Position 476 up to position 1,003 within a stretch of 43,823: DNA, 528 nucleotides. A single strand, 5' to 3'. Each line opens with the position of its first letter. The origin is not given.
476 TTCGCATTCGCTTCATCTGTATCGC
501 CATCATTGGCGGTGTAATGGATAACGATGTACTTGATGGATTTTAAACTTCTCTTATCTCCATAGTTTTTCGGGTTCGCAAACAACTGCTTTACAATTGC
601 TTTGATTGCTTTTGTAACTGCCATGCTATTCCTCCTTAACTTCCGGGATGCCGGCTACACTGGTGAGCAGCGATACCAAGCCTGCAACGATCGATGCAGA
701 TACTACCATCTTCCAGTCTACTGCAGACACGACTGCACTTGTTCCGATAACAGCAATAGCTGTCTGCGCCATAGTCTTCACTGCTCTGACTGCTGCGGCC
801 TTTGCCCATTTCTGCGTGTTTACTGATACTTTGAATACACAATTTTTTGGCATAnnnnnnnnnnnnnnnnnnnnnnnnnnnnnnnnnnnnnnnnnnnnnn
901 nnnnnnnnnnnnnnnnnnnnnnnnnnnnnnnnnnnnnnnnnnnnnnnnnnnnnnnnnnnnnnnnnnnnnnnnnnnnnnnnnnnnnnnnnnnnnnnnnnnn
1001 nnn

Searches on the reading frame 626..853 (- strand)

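Call 91: search_protein_families(library=pfam, proteins=[window:626-853:-], max_evalue=0.001)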
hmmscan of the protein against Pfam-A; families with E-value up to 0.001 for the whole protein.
window:626-853:- (75 aa): 1 family
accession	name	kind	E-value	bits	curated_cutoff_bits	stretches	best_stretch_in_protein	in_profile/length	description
PF16945.10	Phage_r1t_holin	-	1.9e-14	53.9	26.9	1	13-69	1-58/72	Putative lactococcus lactis phage r1t holin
